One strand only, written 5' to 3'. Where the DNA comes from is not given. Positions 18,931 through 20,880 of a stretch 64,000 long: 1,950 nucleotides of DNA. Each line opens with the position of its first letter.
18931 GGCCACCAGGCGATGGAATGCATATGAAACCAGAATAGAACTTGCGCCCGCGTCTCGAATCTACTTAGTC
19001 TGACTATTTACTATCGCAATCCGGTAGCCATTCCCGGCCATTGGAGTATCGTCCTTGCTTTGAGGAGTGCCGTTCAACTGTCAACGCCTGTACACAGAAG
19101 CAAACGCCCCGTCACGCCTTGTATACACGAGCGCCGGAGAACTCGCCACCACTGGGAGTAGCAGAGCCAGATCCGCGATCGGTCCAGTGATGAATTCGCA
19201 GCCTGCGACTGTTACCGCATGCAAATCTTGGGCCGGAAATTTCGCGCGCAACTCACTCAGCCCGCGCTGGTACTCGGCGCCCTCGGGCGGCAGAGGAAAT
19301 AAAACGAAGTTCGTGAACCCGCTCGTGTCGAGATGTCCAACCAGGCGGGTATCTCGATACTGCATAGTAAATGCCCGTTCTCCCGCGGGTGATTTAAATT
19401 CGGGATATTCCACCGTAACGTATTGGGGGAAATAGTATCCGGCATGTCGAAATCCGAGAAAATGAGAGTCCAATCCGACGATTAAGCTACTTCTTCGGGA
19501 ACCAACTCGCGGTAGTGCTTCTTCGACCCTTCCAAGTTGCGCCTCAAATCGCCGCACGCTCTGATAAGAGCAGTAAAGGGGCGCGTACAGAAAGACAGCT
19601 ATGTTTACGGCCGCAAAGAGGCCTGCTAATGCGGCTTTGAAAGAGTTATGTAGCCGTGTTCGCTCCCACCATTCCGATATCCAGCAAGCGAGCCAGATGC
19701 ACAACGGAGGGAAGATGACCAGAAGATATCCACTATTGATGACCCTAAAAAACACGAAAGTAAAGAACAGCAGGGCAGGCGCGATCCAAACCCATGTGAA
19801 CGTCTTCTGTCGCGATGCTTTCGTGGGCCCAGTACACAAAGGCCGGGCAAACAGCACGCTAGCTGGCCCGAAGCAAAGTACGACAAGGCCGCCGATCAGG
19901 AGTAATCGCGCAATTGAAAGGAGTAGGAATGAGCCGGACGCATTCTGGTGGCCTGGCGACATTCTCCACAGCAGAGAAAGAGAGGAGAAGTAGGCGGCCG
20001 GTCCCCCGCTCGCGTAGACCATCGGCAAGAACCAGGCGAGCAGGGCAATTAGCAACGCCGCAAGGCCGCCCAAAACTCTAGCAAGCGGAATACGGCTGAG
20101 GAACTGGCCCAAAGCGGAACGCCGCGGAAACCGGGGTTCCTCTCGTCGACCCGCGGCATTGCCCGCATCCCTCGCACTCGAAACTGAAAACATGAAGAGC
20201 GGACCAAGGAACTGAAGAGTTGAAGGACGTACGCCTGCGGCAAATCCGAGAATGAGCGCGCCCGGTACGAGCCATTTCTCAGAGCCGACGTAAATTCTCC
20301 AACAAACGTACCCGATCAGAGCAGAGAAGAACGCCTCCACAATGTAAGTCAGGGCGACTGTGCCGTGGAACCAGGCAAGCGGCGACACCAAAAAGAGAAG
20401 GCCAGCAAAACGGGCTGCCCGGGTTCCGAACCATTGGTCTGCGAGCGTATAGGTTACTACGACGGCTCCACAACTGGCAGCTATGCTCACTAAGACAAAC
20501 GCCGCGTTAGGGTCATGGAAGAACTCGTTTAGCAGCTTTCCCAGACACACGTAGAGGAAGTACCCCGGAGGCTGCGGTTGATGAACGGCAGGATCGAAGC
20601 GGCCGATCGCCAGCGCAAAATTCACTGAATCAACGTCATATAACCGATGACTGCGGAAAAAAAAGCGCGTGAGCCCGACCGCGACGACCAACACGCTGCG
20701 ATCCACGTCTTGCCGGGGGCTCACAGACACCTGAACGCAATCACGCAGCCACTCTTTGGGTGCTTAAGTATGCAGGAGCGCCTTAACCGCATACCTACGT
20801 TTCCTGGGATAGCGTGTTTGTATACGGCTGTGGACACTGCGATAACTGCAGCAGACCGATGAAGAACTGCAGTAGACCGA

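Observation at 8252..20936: Four near-identical sigma54 -24/-12 promoters put flp, both Tad assembly operons and a GT-C glycosyltransferase in one RpoN regulon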

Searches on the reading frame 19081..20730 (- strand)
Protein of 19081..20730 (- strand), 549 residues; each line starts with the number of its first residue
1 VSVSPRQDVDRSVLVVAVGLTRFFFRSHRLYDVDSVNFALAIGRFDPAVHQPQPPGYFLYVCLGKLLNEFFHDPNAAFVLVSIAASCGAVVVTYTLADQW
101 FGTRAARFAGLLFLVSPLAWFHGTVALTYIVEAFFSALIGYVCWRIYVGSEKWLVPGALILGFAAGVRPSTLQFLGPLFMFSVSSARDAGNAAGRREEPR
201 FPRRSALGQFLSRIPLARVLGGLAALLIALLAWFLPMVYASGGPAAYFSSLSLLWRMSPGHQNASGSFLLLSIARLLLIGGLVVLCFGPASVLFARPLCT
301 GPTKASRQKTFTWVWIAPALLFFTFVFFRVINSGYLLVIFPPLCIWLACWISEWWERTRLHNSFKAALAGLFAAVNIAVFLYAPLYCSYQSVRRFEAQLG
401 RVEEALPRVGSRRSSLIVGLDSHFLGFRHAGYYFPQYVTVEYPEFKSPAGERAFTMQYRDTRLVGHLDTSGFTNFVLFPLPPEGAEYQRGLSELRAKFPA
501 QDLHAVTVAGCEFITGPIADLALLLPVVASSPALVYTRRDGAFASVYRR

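Call 9: search_protein_families(library=pfam, proteins=[window:19081-20730:-])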
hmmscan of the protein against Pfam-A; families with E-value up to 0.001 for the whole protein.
window:19081-20730:- (549 aa): 2 families
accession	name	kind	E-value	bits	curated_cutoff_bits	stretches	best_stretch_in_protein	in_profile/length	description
PF11028.14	TMEM260-like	-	0.0002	21.6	24.2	1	53-178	16-166/179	Protein O-mannosyl-transferase TMEM260-like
PF13231.12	PMT_2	-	0.00025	21.7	26.1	1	65-167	11-114/160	Dolichyl-phosphate-mannose-protein mannosyltransferase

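Call 48: find_related_loci(query=window:19081-20706:-, collection=metagenome_contigs, flank=4000)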
Query window:19081-20706:- (541 aa) in metagenome_contigs; peptide patterns used: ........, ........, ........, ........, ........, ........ (x = any residue, [..] = any of these).
64 stretches matched a pattern; 2 encode a relative of the query (tblastn E <= 1e-3); 2 distinct loci.
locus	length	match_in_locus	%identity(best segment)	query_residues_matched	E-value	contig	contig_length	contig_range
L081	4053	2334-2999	29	5-250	6e-18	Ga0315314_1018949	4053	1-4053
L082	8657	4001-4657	29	5-247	2e-17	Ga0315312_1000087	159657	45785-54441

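Call 50: search_protein_families(library=ncbifam, proteins=[window:19081-20730:-], max_evalue=0.1)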
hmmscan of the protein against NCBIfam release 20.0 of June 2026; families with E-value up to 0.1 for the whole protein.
window:19081-20730:- (549 aa): 0 families

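Call 62: search_solved_structures(query=window:19081-20730:-, max_evalue=1)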
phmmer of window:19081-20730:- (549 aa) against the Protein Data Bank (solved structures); distinct sequences matched with E-value up to 1: 0.

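Call 71: find_homologous_proteins(query=window:19081-20706:-, max_evalue=1e-10)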
Query window:19081-20706:- (541 aa): 1061 proteins with E <= 1e-10 among 8000 candidates; the best 120 are listed.
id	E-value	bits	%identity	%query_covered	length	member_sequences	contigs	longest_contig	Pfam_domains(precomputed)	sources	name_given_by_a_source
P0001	0.0e+0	1218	100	100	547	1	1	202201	-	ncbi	-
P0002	8.9e-255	865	73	99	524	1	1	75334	PF11028.15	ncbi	-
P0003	6.6e-241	819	69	100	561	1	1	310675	PF11028.15,PF13231.13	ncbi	-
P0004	2.4e-231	787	67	100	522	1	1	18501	PF11028.15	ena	-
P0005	1.1e-212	726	61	100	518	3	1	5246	PF11028.15,PF13231.13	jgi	jgi:hypothetical protein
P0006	6.3e-211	720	60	100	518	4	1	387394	PF11028.15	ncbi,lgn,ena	-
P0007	2.9e-208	711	61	100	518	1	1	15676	PF11028.15,PF13231.13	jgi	jgi:hypothetical protein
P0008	7.4e-207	706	61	100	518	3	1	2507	PF11028.15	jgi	jgi:hypothetical protein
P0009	7.7e-207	706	60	100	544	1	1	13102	PF11028.15,PF13231.13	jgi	jgi:hypothetical protein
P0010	3.0e-206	704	60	98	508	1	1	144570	PF11028.15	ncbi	-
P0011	1.2e-202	692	59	99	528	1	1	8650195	PF11028.15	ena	-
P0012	4.2e-202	691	57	99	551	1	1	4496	PF11028.15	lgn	-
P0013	8.5e-202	690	59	100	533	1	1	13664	PF11028.15,PF13231.13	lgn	-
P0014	4.9e-200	684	58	100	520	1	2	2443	PF11028.15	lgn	-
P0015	7.7e-198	677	58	100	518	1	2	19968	PF11028.15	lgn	-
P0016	2.2e-195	669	57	100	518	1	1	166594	PF11028.15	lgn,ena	-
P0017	5.6e-195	667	57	100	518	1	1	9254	PF11028.15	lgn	-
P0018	1.5e-194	666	57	100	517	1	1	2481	PF11028.15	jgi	jgi:hypothetical protein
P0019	4.5e-194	664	57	100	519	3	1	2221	PF11028.15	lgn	-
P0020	1.0e-193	663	58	100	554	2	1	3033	PF11028.15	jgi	jgi:transmembrane protein TMEM260 (protein O-mannosyltransferase)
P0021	2.3e-191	655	59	95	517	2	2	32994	PF11028.15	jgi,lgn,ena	-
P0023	1.2e-179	617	52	100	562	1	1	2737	PF11028.15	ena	-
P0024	1.9e-178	613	55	96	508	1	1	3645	PF11028.15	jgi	jgi:hypothetical protein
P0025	1.6e-171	590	51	100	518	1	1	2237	PF11028.15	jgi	jgi:Protein of unknown function (DUF2723)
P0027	1.2e-169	584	53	100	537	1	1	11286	PF11028.15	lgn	-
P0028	2.0e-169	583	52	96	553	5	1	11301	PF11028.15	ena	-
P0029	9.8e-168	577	52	96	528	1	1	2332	PF11028.15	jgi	jgi:hypothetical protein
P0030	3.5e-167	575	51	96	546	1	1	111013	PF11028.15,PF13231.13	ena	-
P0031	3.9e-167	575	52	100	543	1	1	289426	PF11028.15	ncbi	-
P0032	7.5e-167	574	53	97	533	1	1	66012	PF11028.15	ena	-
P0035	1.6e-166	573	52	97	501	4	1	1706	PF11028.15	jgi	jgi:hypothetical protein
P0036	2.2e-166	573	53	98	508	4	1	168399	PF11028.15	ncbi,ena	-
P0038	5.0e-166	572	51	100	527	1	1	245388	PF11028.15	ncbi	-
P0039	1.2e-165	570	53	96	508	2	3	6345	PF11028.15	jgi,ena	-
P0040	5.0e-165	568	52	96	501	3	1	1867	PF11028.15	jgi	jgi:hypothetical protein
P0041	1.1e-164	567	53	98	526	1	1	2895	PF11028.15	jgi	jgi:hypothetical protein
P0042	1.1e-164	567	51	96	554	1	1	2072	PF11028.15,PF13231.13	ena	-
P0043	3.9e-164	565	53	96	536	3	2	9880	PF11028.15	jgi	jgi:4-amino-4-deoxy-L-arabinose transferase-like glycosyltransferase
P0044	2.2e-163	563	52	97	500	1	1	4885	PF11028.15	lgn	-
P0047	7.9e-163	561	52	96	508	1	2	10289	PF11028.15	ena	-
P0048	2.3e-162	560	52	95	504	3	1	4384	PF11028.15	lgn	-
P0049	2.6e-162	559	52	96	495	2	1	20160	PF11028.15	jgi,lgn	-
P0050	3.6e-162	559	52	97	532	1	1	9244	PF11028.15,PF13231.13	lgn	-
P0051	3.9e-162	559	52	96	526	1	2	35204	PF11028.15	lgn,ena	-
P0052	4.2e-162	559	51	99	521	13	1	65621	PF11028.15,PF13231.13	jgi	jgi:hypothetical protein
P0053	4.7e-162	558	51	95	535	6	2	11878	PF11028.15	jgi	-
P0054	5.7e-162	558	52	100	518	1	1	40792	PF11028.15,PF13231.13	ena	-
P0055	9.4e-162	557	49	98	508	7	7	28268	PF11028.15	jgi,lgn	jgi:hypothetical protein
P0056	1.8e-161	557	52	96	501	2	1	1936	PF11028.15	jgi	jgi:4-amino-4-deoxy-L-arabinose transferase-like glycosyltransferase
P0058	3.2e-161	556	49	100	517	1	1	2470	PF11028.15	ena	-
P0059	3.3e-161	556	51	96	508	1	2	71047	PF11028.15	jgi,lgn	jgi:hypothetical protein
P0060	3.7e-161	556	49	100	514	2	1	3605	PF11028.15,PF13231.13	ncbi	-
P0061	5.3e-161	555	50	100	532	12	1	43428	PF11028.15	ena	-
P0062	5.4e-161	555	51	96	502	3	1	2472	PF11028.15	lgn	-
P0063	9.8e-161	554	51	96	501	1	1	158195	PF11028.15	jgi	jgi:hypothetical protein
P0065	1.1e-160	554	49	100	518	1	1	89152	PF11028.15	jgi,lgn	jgi:MFS family permease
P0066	1.3e-160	554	51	94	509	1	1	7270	PF11028.15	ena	-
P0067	1.5e-160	553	51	95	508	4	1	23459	PF11028.15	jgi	jgi:hypothetical protein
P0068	3.5e-160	552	51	97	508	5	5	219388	PF11028.15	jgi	jgi:hypothetical protein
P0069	4.0e-160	552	53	94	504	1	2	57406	PF11028.15,PF13231.13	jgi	jgi:hypothetical protein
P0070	7.3e-160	551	49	98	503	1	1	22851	PF13231.13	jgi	jgi:4-amino-4-deoxy-L-arabinose transferase-like glycosyltransferase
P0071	7.5e-160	551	48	100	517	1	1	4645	PF11028.15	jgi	jgi:4-amino-4-deoxy-L-arabinose transferase-like glycosyltransferase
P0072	7.7e-160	551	51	97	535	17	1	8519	PF11028.15,PF13231.13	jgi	jgi:hypothetical protein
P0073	1.4e-159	550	51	98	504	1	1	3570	PF11028.15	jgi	jgi:hypothetical protein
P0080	2.0e-159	550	51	96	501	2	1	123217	PF11028.15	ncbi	-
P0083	2.3e-159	550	50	99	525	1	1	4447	PF11028.15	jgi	jgi:hypothetical protein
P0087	2.6e-159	549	49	100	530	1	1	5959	PF11028.15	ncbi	ncbi:MAG: ArnT family glycosyltransferase [Acidobacteriaceae bacterium]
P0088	3.5e-159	549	51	97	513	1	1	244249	PF11028.15,PF13231.13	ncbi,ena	-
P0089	4.4e-159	549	51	97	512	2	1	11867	PF11028.15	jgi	jgi:hypothetical protein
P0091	4.8e-159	549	51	96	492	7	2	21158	PF11028.15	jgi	jgi:4-amino-4-deoxy-L-arabinose transferase-like glycosyltransferase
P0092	5.0e-159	548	49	100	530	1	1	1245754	PF11028.15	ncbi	-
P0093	5.2e-159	548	52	97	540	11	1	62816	PF11028.15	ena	-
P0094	5.4e-159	548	51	97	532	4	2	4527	PF11028.15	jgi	jgi:Protein of unknown function (DUF2723)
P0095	5.6e-159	548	51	96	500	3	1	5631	PF11028.15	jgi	jgi:4-amino-4-deoxy-L-arabinose transferase-like glycosyltransferase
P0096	6.4e-159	548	50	95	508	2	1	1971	PF11028.15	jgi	-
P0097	7.6e-159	548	51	96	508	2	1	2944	PF11028.15,PF13231.13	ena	-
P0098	1.2e-158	547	52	99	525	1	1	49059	PF11028.15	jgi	jgi:hypothetical protein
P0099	1.3e-158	547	50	98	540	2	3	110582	PF11028.15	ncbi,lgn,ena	-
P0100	1.4e-158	547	51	96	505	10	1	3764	PF11028.15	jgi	jgi:4-amino-4-deoxy-L-arabinose transferase-like glycosyltransferase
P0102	1.9e-158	547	50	98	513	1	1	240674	PF11028.15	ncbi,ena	-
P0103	1.9e-158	547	51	96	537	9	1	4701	PF11028.15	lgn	-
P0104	2.0e-158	547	51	97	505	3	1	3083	PF11028.15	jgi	jgi:hypothetical protein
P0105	2.1e-158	546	51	97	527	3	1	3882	PF11028.15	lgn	-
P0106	2.3e-158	546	49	100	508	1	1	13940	PF11028.15,PF13231.13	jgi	jgi:MFS family permease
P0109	2.5e-158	546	50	96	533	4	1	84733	PF11028.15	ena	-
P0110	3.1e-158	546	51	98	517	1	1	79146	PF11028.15,PF13231.13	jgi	jgi:Protein of unknown function (DUF2723)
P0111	3.5e-158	546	50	99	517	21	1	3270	PF11028.15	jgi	jgi:hypothetical protein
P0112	3.5e-158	546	51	98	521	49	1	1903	PF11028.15,PF13231.13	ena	-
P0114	3.9e-158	546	52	96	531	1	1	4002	PF11028.15,PF13231.13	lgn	-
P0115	4.6e-158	545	51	98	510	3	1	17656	PF11028.15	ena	-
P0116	5.0e-158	545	49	99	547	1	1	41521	PF11028.15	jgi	jgi:Protein of unknown function (DUF2723)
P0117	7.3e-158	545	50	97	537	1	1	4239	PF11028.15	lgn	-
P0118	7.3e-158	545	50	97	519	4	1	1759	PF11028.15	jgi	jgi:hypothetical protein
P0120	9.6e-158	544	51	97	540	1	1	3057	PF11028.15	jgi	jgi:hypothetical protein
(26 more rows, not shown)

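Call 72: find_encoding_contigs(protein=P0001, flank=3000, max_places=3)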
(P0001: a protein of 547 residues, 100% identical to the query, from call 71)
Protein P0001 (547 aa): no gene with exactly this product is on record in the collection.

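Call 73: find_encoding_contigs(protein=P0002, flank=8000, max_places=3)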
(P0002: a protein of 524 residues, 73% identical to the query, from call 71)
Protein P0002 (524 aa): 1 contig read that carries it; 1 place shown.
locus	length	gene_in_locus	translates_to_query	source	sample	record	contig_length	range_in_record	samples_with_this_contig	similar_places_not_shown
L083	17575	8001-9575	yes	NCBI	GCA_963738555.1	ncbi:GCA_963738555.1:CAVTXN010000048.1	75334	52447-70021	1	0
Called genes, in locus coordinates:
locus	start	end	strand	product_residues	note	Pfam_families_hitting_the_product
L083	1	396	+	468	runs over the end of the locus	PF00158:Sigma54_activat, PF14532:Sigma54_activ_2, PF25601:AAA_lid_14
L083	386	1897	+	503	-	-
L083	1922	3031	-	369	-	PF09594:GT87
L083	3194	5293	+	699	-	-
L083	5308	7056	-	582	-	-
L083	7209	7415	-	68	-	PF04964:Flp_Fap (weak)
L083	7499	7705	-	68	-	PF04964:Flp_Fap (weak)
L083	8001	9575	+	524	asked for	PF11028:TMEM260_N (weak)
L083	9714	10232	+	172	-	PF01478:Peptidase_A24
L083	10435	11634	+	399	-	PF00072:Response_reg (weak), PF13614:AAA_31 (weak), PF01656:CbiA (weak)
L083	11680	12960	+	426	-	PF00437:T2SSE, PF27713:UCP018868 (weak)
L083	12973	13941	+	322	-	PF00482:T2SSF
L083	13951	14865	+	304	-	PF00482:T2SSF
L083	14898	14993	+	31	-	-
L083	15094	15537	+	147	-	PF02643:DUF192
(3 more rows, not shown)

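Call 74: find_encoding_contigs(protein=P0003, flank=8000, max_places=3)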
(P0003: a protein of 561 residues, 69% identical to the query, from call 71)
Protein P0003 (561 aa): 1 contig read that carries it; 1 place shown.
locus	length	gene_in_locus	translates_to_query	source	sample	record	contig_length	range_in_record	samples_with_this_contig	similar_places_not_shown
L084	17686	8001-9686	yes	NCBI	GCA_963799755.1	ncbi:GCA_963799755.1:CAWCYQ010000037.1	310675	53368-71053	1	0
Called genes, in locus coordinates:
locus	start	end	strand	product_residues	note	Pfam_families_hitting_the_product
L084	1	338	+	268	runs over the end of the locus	-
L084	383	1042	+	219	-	-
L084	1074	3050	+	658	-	-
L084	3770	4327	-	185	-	PF08241:Methyltransf_11 (weak), PF08242:Methyltransf_12, PF13489:Methyltransf_23 (weak), PF13649:Methyltransf_25 (faint)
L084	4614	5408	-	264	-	-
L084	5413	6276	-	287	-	-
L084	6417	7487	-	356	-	PF00535:Glycos_transf_2, PF10111:Glyco_tranf_2_2 (weak), PF13641:Glyco_tranf_2_3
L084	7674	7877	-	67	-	PF04964:Flp_Fap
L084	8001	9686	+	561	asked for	PF11028:TMEM260_N (weak), PF13231:PMT_2 (weak)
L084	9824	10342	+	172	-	PF01478:Peptidase_A24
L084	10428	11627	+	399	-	PF00072:Response_reg (weak), PF13614:AAA_31 (weak), PF01656:CbiA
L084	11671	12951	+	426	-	PF00437:T2SSE, PF27713:UCP018868 (faint)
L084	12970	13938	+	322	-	PF00482:T2SSF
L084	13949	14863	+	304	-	PF00482:T2SSF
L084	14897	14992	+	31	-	-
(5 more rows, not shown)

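Call 75: find_encoding_contigs(protein=P0004, flank=8000, max_places=3)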
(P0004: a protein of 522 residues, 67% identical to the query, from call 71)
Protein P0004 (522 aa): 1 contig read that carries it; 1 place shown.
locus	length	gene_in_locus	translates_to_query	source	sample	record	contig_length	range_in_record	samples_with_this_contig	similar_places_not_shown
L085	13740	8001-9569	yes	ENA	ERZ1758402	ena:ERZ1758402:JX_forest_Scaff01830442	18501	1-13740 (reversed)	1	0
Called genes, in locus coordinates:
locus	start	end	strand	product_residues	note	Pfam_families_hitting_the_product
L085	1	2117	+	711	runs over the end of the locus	-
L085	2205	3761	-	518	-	-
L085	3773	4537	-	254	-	PF01209:Ubie_methyltran (weak), PF13489:Methyltransf_23, PF08241:Methyltransf_11, PF08242:Methyltransf_12, PF13649:Methyltransf_25, PF13847:Methyltransf_31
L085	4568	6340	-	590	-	-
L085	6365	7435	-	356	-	PF00535:Glycos_transf_2, PF13641:Glyco_tranf_2_3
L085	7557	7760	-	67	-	PF04964:Flp_Fap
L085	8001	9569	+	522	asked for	PF11028:TMEM260_N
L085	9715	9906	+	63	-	PF04964:Flp_Fap (weak)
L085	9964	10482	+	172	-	PF01478:Peptidase_A24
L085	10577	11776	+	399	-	PF00072:Response_reg (weak), PF09140:MipZ (weak), PF10609:ParA (faint), PF13614:AAA_31 (weak), PF01656:CbiA (weak)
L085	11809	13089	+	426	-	PF00437:T2SSE, PF27713:UCP018868 (faint)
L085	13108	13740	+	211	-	?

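Call 82: find_encoding_contigs(protein=P0006, flank=3000, max_places=2)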
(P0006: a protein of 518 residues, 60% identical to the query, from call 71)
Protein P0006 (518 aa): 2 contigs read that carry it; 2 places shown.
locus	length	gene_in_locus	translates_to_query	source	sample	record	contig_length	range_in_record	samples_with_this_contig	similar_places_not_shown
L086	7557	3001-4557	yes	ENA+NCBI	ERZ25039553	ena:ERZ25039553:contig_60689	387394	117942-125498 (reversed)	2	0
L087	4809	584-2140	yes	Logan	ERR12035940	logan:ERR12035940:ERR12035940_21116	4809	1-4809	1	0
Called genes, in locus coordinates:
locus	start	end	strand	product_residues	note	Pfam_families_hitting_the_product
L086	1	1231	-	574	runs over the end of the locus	-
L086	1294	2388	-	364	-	PF00535:Glycos_transf_2, PF13641:Glyco_tranf_2_3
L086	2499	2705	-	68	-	PF04964:Flp_Fap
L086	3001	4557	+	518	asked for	PF11028:TMEM260_N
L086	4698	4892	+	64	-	PF04964:Flp_Fap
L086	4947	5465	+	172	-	PF01478:Peptidase_A24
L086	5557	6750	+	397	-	PF00072:Response_reg (faint), PF09140:MipZ (faint), PF10609:ParA (faint), PF13614:AAA_31, PF01656:CbiA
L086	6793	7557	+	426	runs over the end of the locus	PF00437:T2SSE, PF00005:ABC_tran (faint)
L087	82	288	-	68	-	PF04964:Flp_Fap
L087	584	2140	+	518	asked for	PF11028:TMEM260_N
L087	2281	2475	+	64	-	PF04964:Flp_Fap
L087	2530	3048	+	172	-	PF01478:Peptidase_A24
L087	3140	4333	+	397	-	PF00072:Response_reg (faint), PF09140:MipZ (faint), PF10609:ParA (faint), PF13614:AAA_31, PF01656:CbiA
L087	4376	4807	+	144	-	?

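Call 83: find_encoding_contigs(protein=P0010, flank=3000, max_places=2)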
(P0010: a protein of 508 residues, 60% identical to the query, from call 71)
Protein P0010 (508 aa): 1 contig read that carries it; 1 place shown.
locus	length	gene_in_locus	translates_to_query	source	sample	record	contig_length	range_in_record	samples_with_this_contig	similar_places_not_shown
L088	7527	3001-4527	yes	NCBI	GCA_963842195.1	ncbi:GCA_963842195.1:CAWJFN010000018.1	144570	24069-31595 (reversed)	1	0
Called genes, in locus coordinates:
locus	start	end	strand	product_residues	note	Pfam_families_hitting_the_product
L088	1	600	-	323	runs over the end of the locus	PF14378:PAP2_3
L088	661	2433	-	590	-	-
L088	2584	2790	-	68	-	PF04964:Flp_Fap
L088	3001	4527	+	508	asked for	PF11028:TMEM260_N (weak)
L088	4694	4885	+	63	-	PF04964:Flp_Fap (weak)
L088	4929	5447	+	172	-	PF01478:Peptidase_A24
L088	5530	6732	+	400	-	PF00072:Response_reg, PF13614:AAA_31 (faint), PF10609:ParA (weak), PF01656:CbiA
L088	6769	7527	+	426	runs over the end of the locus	PF00437:T2SSE, PF27713:UCP018868 (weak)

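Call 84: find_encoding_contigs(protein=P0011, flank=3000, max_places=2)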
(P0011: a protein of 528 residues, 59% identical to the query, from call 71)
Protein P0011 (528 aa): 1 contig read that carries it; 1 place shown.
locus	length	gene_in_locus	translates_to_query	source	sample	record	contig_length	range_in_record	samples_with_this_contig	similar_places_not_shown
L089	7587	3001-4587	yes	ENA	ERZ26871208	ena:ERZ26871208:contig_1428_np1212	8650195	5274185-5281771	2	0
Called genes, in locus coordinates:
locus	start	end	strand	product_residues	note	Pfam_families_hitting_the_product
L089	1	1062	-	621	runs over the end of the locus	-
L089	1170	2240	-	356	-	PF00535:Glycos_transf_2, PF13641:Glyco_tranf_2_3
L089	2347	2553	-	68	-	PF04964:Flp_Fap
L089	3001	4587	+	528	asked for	PF11028:TMEM260_N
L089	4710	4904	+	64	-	PF04964:Flp_Fap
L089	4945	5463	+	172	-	PF01478:Peptidase_A24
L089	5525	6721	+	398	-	PF10609:ParA (faint), PF13614:AAA_31 (weak), PF01656:CbiA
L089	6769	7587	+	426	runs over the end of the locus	PF00437:T2SSE, PF27713:UCP018868 (weak)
